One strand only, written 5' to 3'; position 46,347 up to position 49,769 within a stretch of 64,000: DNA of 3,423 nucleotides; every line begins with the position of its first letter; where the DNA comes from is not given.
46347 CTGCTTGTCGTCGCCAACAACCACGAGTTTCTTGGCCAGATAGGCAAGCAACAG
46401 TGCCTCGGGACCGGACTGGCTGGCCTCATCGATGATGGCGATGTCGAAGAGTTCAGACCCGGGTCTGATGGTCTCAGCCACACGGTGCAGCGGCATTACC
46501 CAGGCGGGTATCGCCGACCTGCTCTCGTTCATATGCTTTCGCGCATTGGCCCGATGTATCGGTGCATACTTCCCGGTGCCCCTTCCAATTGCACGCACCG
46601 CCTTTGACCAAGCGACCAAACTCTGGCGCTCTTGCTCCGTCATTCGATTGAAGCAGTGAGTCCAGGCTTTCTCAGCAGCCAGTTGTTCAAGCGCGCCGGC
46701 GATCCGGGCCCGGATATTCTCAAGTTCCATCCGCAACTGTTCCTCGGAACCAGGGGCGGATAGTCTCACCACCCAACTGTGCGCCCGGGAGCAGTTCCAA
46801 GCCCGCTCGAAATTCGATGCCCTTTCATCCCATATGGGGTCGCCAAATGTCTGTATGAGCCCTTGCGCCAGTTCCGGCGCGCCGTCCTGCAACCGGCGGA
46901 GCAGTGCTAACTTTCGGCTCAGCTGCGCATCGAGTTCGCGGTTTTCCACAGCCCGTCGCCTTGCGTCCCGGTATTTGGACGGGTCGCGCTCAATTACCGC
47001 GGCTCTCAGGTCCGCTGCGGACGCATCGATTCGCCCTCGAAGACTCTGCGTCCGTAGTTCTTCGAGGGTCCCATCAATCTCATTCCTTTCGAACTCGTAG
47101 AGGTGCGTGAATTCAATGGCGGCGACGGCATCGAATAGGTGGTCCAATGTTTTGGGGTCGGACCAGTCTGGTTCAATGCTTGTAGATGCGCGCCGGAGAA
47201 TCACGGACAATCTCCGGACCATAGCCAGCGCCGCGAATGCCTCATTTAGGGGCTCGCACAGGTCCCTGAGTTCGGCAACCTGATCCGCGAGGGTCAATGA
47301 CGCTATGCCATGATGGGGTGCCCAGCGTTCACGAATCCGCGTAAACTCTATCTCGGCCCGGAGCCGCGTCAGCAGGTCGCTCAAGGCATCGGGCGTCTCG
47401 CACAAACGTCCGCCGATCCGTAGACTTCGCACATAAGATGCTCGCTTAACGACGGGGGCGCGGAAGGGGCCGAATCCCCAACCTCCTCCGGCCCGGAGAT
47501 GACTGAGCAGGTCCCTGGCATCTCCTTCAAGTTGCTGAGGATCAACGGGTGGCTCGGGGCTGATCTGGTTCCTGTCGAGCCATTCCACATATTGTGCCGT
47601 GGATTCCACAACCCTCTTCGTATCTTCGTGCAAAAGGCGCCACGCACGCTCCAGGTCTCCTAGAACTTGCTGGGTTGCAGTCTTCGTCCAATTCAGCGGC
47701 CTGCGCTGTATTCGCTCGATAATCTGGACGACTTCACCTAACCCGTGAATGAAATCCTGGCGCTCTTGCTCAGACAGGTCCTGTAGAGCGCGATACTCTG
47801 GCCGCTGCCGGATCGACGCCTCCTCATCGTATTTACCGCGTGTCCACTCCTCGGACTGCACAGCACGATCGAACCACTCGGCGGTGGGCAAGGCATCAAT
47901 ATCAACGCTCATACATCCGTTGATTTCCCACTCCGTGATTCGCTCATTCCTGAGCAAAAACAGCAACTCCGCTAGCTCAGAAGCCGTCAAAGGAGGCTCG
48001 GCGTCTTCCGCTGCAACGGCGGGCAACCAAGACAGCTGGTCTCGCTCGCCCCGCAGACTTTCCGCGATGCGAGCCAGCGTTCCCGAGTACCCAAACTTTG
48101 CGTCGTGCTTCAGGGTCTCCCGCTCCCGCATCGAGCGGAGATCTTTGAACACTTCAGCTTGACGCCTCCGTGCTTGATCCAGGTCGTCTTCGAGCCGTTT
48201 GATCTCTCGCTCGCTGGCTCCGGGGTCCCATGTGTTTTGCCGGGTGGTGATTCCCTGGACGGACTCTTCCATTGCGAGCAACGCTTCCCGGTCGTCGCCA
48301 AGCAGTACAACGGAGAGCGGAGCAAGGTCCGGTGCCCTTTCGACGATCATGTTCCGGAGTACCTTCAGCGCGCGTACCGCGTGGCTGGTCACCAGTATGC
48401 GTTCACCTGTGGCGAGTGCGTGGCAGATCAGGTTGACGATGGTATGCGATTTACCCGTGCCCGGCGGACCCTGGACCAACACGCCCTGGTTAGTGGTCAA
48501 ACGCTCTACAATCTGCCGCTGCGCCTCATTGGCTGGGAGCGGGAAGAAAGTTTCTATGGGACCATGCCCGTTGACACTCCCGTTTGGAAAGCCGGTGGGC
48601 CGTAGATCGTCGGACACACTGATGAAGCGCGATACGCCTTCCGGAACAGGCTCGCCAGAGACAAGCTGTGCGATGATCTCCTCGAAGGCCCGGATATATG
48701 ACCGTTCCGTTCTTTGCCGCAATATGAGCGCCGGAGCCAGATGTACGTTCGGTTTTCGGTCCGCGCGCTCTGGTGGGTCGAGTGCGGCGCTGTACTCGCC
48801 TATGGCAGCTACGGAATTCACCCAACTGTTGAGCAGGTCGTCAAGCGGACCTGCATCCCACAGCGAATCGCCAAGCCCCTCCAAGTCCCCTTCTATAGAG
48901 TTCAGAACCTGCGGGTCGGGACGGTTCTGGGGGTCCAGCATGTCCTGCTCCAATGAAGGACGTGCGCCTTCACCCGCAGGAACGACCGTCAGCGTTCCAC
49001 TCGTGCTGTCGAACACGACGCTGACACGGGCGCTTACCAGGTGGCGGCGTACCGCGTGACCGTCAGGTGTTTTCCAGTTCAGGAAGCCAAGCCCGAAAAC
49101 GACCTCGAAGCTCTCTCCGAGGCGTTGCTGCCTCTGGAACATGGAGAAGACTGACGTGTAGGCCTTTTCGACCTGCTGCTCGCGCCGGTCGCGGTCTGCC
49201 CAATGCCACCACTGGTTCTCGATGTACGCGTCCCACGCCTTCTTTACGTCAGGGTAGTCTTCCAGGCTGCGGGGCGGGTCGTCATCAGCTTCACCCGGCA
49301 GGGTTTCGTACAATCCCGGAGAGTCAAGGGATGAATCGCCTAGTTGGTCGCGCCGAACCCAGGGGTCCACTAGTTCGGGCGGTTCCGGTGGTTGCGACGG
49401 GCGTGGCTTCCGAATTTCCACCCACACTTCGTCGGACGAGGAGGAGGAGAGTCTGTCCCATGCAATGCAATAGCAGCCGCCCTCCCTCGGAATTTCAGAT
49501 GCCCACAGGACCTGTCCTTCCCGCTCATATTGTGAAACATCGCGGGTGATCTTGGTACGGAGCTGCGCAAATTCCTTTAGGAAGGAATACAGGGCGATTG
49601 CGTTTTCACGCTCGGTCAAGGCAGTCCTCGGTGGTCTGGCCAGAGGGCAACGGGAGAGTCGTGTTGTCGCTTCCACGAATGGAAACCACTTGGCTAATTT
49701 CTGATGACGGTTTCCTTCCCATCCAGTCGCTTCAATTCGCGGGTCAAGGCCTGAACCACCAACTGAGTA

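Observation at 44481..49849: RHH gene followed by a 1731-aa Upf1-like helicase-DUF559 nuclease fusion, a candidate single-protein defence system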

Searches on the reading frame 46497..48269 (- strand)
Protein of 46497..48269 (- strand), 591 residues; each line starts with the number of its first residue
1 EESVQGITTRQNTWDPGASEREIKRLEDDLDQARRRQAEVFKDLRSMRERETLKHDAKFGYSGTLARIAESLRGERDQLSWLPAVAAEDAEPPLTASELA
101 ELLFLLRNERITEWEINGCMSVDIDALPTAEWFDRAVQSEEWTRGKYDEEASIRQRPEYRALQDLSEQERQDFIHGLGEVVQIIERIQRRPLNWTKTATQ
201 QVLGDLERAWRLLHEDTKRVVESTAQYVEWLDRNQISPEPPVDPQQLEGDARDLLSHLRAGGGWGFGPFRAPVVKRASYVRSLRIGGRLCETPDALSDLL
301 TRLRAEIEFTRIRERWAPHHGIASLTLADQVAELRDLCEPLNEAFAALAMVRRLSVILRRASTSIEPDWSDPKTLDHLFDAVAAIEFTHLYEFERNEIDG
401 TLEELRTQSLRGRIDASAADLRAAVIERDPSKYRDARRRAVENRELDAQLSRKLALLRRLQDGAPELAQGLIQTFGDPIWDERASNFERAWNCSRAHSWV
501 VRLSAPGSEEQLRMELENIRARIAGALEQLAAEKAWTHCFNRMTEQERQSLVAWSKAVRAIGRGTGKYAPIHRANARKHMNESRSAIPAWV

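Call 86: predict_structure(alignment_id=A4)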
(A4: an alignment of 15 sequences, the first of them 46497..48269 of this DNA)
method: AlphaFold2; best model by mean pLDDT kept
length: 591 residues; sequences in the alignment: 15
mean_pLDDT: 90.1   pTM: 0.59
mean pLDDT of the five models: 90.1, 88.8, 87.8, 87.6, 87.5
residues with pLDDT >= 90: 407; 70-90: 165; 50-70: 19; < 50: 0
segments of 3 or more residues with pLDDT < 50: none
pLDDT, mean of each block of 10 residues (from residue 1): 67 82 95 93 89 85 90 87 75 94 95 90 94 97 95 92 92 94 92 92 93 95 92 91 92 93 83 90 92 93 93 93 91 94 96 92 84 92 94 95 93 90 97 96 94 96 91 93 92 90 89 94 93 84 81 82 79 87 67 51
secondary structure, 60 per line:
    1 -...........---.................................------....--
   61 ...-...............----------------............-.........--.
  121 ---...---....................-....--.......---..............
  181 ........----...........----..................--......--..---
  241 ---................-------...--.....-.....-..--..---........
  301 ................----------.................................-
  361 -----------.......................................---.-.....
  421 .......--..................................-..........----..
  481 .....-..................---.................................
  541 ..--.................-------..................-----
elements in order: H2-12 H16-48 E55-58 E61-63 H65-79 H96-107 H109-117 H130-149 H151-154 H157-163 H167-188 H193-203 H208-225 H228-233 H244-259 H272-276 H278-282 H293-316 H327-359 H372-410 H416-427 H430-463 H465-474 H479-485 H487-504 H508-542 H545-561 H569-586

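Call 92: fold_search(model_id=the predicted structure, library=pdb)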
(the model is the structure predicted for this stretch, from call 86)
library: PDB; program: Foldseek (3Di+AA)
matches with E <= 10: 367; with E <= 0.001: 0
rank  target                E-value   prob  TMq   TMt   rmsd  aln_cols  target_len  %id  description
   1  7zr1_C                1.2e-02  0.33  0.10  0.09  45.0       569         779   13  Chaetomium thermophilum Mre11-Rad50-Nbs1 complex bound to ATPyS (composite structure) (released 2023-01-11)
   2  7qcd_B                2.0e-02  0.15  0.10  0.07  68.8       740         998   11  CryoEM structure of the Smc5/6-holocomplex (composite structure) (released 2022-09-21)
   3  9y6s_9Q               2.5e-02  0.14  0.07  0.02  32.7       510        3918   13  96-nm repeat of the Leishmania tarentolae doublet microtubule (released 2025-12-17)
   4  7zr1_D                2.8e-02  0.21  0.09  0.08  47.5       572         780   13  Chaetomium thermophilum Mre11-Rad50-Nbs1 complex bound to ATPyS (composite structure) (released 2023-01-11)
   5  9gm7_A                7.1e-02  0.08  0.08  0.04  60.1       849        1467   13  MukBEF in a nucleotide-bound state with open neck gate (monomer) (released 2025-03-26)
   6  6yvu_B                9.3e-02  0.12  0.09  0.06  46.1       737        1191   11  Condensin complex from S.cerevisiae ATP-free apo non-engaged state (released 2020-07-15)
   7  6h2x                  1.1e-01  0.20  0.10  0.14  25.6       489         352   13  MukB coiled-coil elbow from E. coli (released 2019-03-06)
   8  9e5c_7f               1.1e-01  0.13  0.10  0.03  29.0       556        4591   13  Cryo-EM structure of 96 nm repeat of microtubule doublet from T. brucei flagellum (released 2025-03-12)
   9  9e5c_6c               1.3e-01  0.12  0.09  0.02  45.6       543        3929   13  Cryo-EM structure of 96 nm repeat of microtubule doublet from T. brucei flagellum (released 2025-03-12)
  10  7nyw_B                1.5e-01  0.11  0.09  0.07  38.7       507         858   13  Cryo-EM structure of the MukBEF-MatP-DNA head module (released 2021-07-07)
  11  8i4x_B                1.6e-01  0.05  0.07  0.05  63.1       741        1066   11  Cryo-EM structure of 5-subunit Smc5/6 (released 2024-06-26)
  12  9qe0_A                1.8e-01  0.08  0.09  0.05  48.2       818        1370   11  Neobacillus vireti Wadjet-II JetABC dimer (released 2025-06-25)
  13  9y6s_6z               1.9e-01  0.08  0.08  0.02  35.9       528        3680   14  96-nm repeat of the Leishmania tarentolae doublet microtubule (released 2025-12-17)
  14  7nyx_A                2.1e-01  0.05  0.08  0.04  59.8       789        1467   13  Cryo-EM structure of the MukBEF-MatP-DNA monomer (closed conformation) (released 2021-07-07)
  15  7k58_C                2.5e-01  0.10  0.09  0.03  31.2       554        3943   13  Structure of outer-arm dyneins bound to microtubule with microtubule binding state 1(MTBS-1) (released 2021-09-29)
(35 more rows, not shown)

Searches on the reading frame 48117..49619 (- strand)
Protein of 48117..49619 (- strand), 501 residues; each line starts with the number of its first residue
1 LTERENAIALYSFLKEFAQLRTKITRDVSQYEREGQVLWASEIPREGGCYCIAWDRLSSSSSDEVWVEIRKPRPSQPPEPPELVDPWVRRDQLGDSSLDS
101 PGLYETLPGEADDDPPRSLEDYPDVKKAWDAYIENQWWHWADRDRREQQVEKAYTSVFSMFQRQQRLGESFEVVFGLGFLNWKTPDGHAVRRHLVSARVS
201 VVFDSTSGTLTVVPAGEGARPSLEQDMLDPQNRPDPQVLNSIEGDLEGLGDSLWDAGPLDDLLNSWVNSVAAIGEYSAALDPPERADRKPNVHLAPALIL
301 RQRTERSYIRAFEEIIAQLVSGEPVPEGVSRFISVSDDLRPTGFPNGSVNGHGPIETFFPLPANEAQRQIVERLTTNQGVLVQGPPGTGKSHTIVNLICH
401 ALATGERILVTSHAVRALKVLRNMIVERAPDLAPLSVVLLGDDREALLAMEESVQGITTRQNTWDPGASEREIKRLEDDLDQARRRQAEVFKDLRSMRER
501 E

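Call 89: search_dna_similar(query=window:48117-49619:-, collection=phages, mode=protein, max_rows=15)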
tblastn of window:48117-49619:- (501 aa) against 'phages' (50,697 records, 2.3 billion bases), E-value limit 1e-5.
Records with a match: 2; places in all: 2; records where one place covers at least 80% of the query: 0.
Best place of each record, by identity: <60% 2.
By first word of the organism name: Bacteriophage 2.
By host as written in the record: - 2.
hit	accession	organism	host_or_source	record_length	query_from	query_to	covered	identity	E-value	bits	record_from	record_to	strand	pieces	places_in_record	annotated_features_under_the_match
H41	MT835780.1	Bacteriophage sp.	human fecal samples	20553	319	413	19%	32.3%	1e-6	57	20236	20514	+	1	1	record has no annotation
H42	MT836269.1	Bacteriophage sp.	human fecal samples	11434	353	437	17%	34.1%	1e-7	60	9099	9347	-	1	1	record has no annotation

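Call 90: search_dna_similar(query=window:48117-49619:-, collection=plasmids, mode=protein, max_rows=30)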
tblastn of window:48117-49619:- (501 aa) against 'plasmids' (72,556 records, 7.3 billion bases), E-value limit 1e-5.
Records with a match: 89; places in all: 89; records where one place covers at least 80% of the query: 3.
Best place of each record, by identity: <60% 89.
By first word of the organism name: Acinetobacter 20; Raoultella 10; Klebsiella 8; Streptomyces 5; Variovorax 5; Sphingobium 3; Ralstonia 3; Pseudoalteromonas 3; Microbacterium 3; Paraburkholderia 3; and 24 more.
By predicted mobility (MOB-suite, as given by PLSDB): non-mobilizable 45; mobilizable 25; conjugative 19.
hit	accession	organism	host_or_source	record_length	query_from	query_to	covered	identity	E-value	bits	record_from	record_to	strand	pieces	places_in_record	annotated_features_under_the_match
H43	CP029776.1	Deinococcus actinosclerus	mixed culture,wastewater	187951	10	501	98%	37.4%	9e-82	284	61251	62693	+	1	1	hypothetical protein (x3)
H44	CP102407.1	Fusobacteria bacterium ZRK30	pure culture,cold seep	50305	1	501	100%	26.1%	2e-26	121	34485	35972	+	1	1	AAA domain-containing protein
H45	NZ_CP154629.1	Acetoanaerobium noterae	cell culture,Sludge of a digestion ...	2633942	1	500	100%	25.7%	6e-23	110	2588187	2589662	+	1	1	none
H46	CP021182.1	Rhizorhabdus wittichii DC-6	activated sludge of a wastewater ...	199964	100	490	78%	31.6%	2e-31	136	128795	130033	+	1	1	hypothetical protein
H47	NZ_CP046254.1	Sphingobium sp. CAP-1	cell culture,activated sludge of ...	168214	100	490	78%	30.7%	1e-29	130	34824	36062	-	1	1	DUF3320 domain-containing protein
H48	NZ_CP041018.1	Sphingobium fuliginis ATCC 27551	cell culture,Water of rice field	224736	100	490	78%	30.7%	2e-29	130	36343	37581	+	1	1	DUF3320 domain-containing protein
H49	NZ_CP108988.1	Streptomyces sp. NBC_00723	-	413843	124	501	75%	31.7%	2e-30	133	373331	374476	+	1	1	AAA domain-containing protein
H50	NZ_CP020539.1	Sphingobium herbicidovorans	cell culture,soil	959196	110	490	76%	31.2%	4e-31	135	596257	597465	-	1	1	DUF3320 domain-containing protein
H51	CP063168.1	Variovorax paradoxus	-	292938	119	490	74%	30.2%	7e-38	155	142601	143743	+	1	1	AAA family ATPase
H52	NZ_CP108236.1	Streptomyces sp. NBC_00080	-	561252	124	501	75%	29.7%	5e-29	129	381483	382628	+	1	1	AAA domain-containing protein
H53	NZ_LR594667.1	Variovorax sp. SRS16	linuron-contaminated soil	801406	125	490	73%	28.6%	3e-29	129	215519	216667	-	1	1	AAA domain-containing protein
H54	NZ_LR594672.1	Variovorax sp. PBL-E5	linuron-contaminated soil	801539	125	490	73%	28.6%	3e-29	129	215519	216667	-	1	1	AAA domain-containing protein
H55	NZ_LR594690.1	Variovorax sp. WDL1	linuron-contaminated soil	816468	125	490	73%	28.6%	3e-29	129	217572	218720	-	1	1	AAA domain-containing protein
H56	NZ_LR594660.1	Variovorax sp. PBL-H6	linuron-contaminated soil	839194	125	490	73%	28.6%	3e-29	129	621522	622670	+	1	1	AAA domain-containing protein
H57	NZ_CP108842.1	Streptomyces chartreusis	-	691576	154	501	69%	29.9%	1e-27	125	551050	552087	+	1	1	AAA domain-containing protein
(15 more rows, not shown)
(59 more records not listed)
